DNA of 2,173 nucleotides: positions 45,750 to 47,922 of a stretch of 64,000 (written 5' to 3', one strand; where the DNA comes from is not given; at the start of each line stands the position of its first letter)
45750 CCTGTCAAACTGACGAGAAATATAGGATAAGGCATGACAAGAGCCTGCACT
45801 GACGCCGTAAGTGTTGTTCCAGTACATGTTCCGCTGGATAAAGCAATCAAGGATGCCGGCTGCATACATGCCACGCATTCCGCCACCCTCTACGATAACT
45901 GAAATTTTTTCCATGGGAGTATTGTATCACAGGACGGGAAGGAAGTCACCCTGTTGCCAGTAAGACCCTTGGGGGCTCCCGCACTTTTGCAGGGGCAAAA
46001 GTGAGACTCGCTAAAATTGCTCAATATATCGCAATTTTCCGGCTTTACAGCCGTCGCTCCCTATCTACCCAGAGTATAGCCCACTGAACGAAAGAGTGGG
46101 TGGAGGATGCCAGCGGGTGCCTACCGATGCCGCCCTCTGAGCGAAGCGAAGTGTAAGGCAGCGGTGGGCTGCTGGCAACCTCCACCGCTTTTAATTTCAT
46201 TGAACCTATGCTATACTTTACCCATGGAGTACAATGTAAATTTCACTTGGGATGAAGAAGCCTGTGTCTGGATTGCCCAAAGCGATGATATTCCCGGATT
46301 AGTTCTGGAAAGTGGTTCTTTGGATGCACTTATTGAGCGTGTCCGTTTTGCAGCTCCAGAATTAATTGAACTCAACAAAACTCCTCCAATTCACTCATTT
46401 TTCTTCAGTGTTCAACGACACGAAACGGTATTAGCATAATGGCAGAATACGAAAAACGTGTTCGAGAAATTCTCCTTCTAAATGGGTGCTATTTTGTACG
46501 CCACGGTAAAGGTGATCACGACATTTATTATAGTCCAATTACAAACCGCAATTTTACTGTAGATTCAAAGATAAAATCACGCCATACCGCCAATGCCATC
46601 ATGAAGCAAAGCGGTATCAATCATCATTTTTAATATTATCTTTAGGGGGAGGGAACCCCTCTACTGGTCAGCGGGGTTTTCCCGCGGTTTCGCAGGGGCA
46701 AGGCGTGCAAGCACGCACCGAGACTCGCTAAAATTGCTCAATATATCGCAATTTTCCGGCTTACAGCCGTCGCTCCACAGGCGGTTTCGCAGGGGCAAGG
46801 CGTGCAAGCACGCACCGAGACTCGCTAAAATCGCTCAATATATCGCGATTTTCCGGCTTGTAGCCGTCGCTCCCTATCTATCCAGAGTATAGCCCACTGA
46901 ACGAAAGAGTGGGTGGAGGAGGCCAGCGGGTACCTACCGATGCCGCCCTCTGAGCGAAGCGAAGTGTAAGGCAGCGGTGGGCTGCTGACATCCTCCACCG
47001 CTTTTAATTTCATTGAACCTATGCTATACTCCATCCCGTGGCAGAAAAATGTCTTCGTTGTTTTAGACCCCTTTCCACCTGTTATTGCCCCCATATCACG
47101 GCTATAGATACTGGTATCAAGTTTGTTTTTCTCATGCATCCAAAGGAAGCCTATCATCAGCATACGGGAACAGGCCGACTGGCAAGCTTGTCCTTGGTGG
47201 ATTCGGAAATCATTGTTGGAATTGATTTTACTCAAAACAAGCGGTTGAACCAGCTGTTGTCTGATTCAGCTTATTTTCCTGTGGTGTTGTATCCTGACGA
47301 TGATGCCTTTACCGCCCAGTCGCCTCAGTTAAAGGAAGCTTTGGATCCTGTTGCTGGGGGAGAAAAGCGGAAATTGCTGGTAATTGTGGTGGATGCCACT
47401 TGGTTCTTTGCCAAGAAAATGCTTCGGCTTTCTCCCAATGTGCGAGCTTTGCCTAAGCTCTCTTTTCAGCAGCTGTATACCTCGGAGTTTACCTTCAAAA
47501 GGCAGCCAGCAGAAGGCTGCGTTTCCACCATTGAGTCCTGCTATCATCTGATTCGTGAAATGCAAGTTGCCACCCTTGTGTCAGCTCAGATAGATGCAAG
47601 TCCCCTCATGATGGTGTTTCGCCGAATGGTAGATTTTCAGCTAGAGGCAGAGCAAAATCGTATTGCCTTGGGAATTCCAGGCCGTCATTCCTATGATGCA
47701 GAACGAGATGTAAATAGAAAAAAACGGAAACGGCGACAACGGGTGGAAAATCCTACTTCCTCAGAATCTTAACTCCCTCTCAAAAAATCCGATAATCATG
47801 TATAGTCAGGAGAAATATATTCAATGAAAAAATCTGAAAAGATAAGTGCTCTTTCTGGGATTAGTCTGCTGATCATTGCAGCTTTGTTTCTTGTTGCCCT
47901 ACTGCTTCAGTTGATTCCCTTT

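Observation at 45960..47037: Toxin-antitoxin cassette bracketed by ~215-bp multi-hairpin direct repeats that duplicate a promoter and show a compensatory base-pair change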

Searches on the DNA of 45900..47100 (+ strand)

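Call 5: search_rna_families(source=window, start=45900, end=47100, threshold=evalue, max_evalue=10, show_alignments=4)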
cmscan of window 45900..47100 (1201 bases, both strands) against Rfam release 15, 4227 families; matches with E-value up to 10: 8.
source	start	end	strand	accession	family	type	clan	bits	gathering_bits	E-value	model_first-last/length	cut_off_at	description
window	45998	46062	-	RF00172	CAESAR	Cis-reg;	-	22.1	45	0.28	1-80/80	no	ctgf/hcs24 CAESAR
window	46346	46467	-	RF00340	SNORA36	Gene; snRNA; snoRNA; HACA-box;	CL00035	19.3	43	1.6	1-132/132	no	Small nucleolar RNA SNORA36 family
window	46337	46423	-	RF00311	snoZ188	Gene; snRNA; snoRNA; CD-box;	-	19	50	0.7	1-123/123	no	Small nucleolar RNA Z188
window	46091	46193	+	RF00802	mir-207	Gene; miRNA;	-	18.8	88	1.8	1-78/78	no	mir-207 microRNA precursor family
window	46368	46413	-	RF01170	snoU61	Gene; snRNA; snoRNA; CD-box;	CL00067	17.2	55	1.5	1-84/84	no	Small nucleolar RNA U61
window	46432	46542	+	RF01511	Afu_304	Gene; snRNA; snoRNA; CD-box;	-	16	35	5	1-107/107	no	A. fumigatus snoRNA Afu_304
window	46569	46635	-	RF02288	TtnuCD11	Gene; snRNA; snoRNA; CD-box;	-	12.6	70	6.9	1-74/74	no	Tetrahymena snoRNA TtnuCD11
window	46319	46394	-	RF02089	CLRN1-AS1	Gene; lncRNA;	-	11.8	48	4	1-79/79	no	CLRN1 antisense RNA 1 conserved region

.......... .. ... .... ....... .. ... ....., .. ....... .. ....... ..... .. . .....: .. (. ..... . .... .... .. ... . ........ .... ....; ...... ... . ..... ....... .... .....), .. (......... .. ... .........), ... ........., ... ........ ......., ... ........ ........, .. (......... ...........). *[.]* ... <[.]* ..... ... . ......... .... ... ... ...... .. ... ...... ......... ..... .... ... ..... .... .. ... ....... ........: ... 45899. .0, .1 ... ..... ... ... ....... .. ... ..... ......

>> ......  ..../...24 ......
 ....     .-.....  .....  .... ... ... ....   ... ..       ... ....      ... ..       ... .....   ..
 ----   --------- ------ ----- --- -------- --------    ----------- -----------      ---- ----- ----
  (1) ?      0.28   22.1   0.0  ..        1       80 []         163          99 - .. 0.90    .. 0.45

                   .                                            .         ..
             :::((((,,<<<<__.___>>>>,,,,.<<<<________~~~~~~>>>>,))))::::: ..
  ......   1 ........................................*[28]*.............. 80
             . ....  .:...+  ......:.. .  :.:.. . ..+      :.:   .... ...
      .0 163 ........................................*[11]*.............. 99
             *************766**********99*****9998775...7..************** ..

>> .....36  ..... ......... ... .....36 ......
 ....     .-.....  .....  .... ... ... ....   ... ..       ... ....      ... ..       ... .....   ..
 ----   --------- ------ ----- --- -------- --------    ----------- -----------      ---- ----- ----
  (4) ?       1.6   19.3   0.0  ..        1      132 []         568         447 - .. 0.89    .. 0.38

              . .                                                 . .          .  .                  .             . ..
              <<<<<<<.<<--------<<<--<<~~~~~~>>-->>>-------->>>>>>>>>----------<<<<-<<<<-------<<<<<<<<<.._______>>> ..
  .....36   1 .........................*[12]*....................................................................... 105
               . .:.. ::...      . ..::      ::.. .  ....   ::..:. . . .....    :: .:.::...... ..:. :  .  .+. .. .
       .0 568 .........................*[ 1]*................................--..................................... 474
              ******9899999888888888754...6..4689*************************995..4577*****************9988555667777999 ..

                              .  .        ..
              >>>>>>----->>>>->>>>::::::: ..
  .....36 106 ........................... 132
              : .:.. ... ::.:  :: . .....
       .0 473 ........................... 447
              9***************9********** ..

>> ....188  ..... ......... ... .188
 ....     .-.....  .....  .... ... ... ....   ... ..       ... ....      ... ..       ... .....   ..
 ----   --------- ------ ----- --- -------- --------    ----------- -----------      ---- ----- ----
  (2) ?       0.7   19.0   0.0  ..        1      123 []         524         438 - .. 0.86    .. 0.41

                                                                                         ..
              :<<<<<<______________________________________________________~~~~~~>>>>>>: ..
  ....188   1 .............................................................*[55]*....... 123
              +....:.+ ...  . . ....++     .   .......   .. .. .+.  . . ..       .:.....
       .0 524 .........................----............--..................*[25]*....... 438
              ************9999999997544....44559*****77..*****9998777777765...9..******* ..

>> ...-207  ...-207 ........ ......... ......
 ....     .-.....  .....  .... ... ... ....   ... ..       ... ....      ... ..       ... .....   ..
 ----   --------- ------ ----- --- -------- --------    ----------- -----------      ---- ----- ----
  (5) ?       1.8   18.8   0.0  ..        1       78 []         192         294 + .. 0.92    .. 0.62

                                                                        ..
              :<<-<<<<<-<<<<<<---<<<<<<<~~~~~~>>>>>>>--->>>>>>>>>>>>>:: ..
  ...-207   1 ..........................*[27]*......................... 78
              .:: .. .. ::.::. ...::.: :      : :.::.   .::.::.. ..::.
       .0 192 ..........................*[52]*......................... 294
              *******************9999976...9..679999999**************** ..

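Call 54: search_rna_families(sources=[L023, L045, L038, L015, L027, L058, L062, L074, L113, L053, L003], threshold=gathering)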
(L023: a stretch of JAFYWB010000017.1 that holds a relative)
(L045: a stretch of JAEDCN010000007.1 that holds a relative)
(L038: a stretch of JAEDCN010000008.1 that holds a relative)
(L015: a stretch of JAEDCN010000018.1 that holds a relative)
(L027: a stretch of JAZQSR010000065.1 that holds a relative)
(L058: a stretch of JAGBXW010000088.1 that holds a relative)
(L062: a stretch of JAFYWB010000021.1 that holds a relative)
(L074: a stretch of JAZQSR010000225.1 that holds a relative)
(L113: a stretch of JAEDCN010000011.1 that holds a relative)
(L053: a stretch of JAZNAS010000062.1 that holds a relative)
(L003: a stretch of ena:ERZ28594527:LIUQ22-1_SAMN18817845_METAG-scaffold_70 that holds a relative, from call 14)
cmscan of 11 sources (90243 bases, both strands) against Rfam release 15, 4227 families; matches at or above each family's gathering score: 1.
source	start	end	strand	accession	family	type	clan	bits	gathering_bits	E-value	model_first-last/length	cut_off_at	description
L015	6168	6244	+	RF01750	ZMP-ZTP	Cis-reg; riboswitch;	-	39.1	39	0.0093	1-86/86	no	ZMP/ZTP riboswitch aptamer (pfl RNA motif)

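Call 59: search_dna_similar(query=window:45960-47037:+, collection=plasmids, mode=distant, max_rows=8)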
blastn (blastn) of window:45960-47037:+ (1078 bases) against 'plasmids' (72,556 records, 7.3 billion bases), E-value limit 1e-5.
No match.

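Call 60: search_dna_similar(query=window:45960-47037:+, collection=phages, mode=distant, max_rows=8)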
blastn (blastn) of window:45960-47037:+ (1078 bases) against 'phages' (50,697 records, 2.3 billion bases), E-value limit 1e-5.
No match.

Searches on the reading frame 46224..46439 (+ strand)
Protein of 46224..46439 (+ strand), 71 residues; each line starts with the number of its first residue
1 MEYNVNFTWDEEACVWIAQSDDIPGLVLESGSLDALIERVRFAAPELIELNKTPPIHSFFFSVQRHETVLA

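Call 6: search_protein_families(library=pfam, proteins=[window:46224-46439:+], max_evalue=0.01)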
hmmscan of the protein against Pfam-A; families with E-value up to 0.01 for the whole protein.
window:46224-46439:+ (71 aa): 1 family
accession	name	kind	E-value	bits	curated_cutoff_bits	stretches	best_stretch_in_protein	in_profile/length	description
PF08972.17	DUF1902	-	3.4e-21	75.6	22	1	2-55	1-54/74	Domain of unknown function (DUF1902)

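Call 64: search_protein_families(library=ncbifam, proteins=[window:46224-46439:+], max_evalue=0.01)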
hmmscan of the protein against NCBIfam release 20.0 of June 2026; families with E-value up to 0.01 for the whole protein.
window:46224-46439:+ (71 aa): 0 families

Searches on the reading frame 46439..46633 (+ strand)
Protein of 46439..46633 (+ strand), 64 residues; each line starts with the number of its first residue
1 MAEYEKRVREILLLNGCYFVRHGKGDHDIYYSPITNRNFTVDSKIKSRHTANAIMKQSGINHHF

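Call 6: search_protein_families(library=pfam, proteins=[window:46439-46633:+], max_evalue=0.01)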
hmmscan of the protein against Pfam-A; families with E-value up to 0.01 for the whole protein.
window:46439-46633:+ (64 aa): 1 family
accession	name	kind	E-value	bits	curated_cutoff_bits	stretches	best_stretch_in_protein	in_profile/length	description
PF07927.17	HicA_toxin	-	2.4e-07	31.2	27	1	7-60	3-58/58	HicA toxin of bacterial toxin-antitoxin,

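Call 14: find_encoding_contigs(protein=window:46439-46633:+, flank=6000, max_places=10)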
Protein window:46439-46633:+ (64 aa): 23 contigs read that carry it; 10 places shown.
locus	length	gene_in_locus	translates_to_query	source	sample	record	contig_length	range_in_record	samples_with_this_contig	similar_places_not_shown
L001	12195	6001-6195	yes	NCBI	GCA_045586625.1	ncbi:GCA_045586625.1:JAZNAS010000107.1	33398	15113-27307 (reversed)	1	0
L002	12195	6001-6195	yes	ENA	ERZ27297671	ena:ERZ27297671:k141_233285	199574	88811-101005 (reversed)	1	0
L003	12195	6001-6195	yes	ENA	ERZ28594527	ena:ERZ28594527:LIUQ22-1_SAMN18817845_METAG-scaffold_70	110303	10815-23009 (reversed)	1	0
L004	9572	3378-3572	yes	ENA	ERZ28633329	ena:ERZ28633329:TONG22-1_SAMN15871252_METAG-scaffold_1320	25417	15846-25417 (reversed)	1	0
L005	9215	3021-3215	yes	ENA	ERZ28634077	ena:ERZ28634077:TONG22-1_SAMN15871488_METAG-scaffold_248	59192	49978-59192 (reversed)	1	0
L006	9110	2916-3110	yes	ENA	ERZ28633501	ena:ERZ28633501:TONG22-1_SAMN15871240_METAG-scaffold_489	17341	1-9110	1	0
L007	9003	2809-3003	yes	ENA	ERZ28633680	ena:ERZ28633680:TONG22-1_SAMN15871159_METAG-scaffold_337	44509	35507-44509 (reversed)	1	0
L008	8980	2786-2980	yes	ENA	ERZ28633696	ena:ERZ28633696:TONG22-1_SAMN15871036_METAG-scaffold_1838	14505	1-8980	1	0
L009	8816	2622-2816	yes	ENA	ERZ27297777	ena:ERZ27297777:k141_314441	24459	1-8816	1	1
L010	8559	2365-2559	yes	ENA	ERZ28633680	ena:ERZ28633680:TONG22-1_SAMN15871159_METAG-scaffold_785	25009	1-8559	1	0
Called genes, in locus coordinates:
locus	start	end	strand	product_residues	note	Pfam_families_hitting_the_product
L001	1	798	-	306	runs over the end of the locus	PF01396:Zn_ribbon_Top1 (faint)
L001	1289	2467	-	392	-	PF00389:2-Hacid_dh, PF02826:2-Hacid_dh_C, PF03446:NAD_binding_2 (weak)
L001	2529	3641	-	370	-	PF00266:Aminotran_5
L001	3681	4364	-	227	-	PF02629:CoA_binding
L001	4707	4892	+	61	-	-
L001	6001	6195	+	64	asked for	PF07927:HicA_toxin (weak)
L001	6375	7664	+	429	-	PF00977:His_biosynth, PF01502:PRA-CH, PF01503:PRA-PH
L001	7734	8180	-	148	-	PF00376:MerR, PF13411:MerR_1, PF09278:MerR-DNA-bind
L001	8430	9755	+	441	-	PF00815:Histidinol_dh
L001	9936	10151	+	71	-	-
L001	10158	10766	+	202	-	PF02589:LUD_dom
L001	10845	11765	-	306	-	PF01553:Acyltransferase (weak)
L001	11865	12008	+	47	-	-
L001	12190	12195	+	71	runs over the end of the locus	-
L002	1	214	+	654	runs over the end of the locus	PF00456:Transketolase_N, PF02779:Transket_pyr, PF02780:Transketolase_C (weak), PF22613:Transketolase_C_1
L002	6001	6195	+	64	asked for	PF07927:HicA_toxin (weak)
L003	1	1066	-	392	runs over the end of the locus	PF00389:2-Hacid_dh, PF02826:2-Hacid_dh_C, PF03446:NAD_binding_2 (weak)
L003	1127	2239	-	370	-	PF00266:Aminotran_5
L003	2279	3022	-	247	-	PF02629:CoA_binding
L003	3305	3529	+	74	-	-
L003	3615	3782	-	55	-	-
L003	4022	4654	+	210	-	PF06445:GyrI-like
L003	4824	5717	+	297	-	PF13518:HTH_28, PF13565:HTH_32, PF00665:rve (weak)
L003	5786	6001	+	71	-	PF08972:DUF1902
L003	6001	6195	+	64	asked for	PF07927:HicA_toxin (weak)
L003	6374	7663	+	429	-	PF00977:His_biosynth, PF01502:PRA-CH, PF01503:PRA-PH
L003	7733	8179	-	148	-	PF00376:MerR, PF13411:MerR_1, PF09278:MerR-DNA-bind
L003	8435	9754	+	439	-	PF00815:Histidinol_dh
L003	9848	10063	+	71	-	-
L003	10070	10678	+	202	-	PF02589:LUD_dom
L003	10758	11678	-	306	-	PF01553:Acyltransferase (weak)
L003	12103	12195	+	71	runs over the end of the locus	-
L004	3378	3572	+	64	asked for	PF07927:HicA_toxin (weak)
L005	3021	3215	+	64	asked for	PF07927:HicA_toxin (weak)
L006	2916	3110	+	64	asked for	PF07927:HicA_toxin (weak)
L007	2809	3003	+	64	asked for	PF07927:HicA_toxin (weak)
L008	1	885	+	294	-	?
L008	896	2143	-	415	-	PF00872:Transposase_mut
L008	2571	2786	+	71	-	PF08972:DUF1902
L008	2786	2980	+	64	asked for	PF07927:HicA_toxin (weak)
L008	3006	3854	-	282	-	PF02311:AraC_binding, PF07883:Cupin_2 (weak), PF00165:HTH_AraC (weak), PF12833:HTH_18, PF00165:HTH_AraC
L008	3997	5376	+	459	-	PF01547:SBP_bac_1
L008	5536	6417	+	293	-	PF00528:BPD_transp_1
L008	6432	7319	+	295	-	PF00528:BPD_transp_1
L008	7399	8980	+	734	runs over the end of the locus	PF09508:Lact_bio_phlase, PF17385:LBP_M, PF17386:LBP_C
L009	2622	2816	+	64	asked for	PF07927:HicA_toxin (weak)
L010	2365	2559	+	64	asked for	PF07927:HicA_toxin (weak)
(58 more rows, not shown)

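Call 64: search_protein_families(library=ncbifam, proteins=[window:46439-46633:+], max_evalue=0.01)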
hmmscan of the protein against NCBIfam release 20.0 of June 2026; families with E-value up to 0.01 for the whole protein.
window:46439-46633:+ (64 aa): 1 family
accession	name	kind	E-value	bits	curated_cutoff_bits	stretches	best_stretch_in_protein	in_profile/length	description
NF033225.1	spore_CmpA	equivalog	0.0035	17.1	35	1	4-20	14-30/36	cortex morphogenetic protein CmpA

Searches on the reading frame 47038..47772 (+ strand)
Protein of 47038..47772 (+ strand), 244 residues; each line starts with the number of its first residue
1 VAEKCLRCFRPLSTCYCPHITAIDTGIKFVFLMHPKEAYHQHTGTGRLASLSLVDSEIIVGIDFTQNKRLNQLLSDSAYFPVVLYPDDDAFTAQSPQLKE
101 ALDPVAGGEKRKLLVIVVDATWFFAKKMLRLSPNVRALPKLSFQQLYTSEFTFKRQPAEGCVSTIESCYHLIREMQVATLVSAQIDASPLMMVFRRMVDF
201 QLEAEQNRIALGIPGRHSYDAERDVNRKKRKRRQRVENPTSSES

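Call 6: search_protein_families(library=pfam, proteins=[window:47038-47772:+], max_evalue=0.01)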
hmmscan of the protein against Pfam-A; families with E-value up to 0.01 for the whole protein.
window:47038-47772:+ (244 aa): 1 family
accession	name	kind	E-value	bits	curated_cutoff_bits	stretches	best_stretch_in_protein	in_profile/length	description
PF03942.20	DTW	-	1.3e-46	159.2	33.7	1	3-202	2-195/195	DTW domain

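Call 13: find_encoding_contigs(protein=window:47038-47772:+, flank=6000, max_places=8)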
Protein window:47038-47772:+ (244 aa): no gene with exactly this product is on record in the collection.
